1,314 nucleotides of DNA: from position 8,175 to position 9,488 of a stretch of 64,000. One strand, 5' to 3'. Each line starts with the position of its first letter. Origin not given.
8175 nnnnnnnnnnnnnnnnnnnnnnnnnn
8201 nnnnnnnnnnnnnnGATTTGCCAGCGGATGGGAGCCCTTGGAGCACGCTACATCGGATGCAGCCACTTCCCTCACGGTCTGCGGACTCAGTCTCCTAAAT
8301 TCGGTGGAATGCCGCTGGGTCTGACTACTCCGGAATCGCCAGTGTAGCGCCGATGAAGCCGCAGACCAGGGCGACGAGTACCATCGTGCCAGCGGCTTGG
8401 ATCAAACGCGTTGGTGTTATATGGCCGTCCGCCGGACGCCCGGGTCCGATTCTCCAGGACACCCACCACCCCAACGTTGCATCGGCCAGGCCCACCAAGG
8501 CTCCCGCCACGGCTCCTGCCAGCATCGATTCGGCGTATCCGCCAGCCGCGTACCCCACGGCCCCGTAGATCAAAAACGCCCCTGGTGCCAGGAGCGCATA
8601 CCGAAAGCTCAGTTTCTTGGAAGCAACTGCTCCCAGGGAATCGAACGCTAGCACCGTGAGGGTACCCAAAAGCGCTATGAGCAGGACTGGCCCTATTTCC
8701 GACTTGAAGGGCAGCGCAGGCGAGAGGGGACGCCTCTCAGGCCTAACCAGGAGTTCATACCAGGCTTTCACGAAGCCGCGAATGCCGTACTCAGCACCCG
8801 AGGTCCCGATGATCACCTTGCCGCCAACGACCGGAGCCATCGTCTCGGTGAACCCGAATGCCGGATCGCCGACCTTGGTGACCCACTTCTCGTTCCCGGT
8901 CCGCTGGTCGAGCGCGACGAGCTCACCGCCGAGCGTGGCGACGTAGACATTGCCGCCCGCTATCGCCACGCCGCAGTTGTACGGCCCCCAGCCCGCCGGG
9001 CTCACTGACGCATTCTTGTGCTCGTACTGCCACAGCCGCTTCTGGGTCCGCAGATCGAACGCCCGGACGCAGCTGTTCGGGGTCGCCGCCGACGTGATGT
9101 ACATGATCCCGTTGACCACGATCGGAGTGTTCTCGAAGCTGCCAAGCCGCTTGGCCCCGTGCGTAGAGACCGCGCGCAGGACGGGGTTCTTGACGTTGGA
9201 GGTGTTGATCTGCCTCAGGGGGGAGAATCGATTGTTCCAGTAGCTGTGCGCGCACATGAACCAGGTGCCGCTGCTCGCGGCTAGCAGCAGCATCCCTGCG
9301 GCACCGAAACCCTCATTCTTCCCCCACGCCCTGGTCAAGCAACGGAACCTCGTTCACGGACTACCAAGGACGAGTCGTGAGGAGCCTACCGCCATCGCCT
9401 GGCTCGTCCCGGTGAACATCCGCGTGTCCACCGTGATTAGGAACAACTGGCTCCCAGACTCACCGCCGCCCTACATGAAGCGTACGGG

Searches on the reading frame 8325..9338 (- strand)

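Call 3: search_protein_families(library=pfam, proteins=[window:8325-9338:-], max_evalue=0.1)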
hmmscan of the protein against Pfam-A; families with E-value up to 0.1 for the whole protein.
window:8325-9338:- (337 aa): 3 families
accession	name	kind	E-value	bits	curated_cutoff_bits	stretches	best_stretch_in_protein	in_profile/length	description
PF01011.28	PQQ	-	2e-13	50.4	26.7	2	26-110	1-88/595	Glucose/ethanol/alcohol dehydrogenase, beta-propeller domain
PF13360.13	PQQ_2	-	1.8e-10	41.3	27.6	1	89-177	3-77/233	Outer membrane protein assembly factor BamB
PF13570.13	Beta-prop_ACSF4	-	3.4e-05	23.8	133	1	88-163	112-180/329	Beta-alanine-activating enzyme, beta-propeller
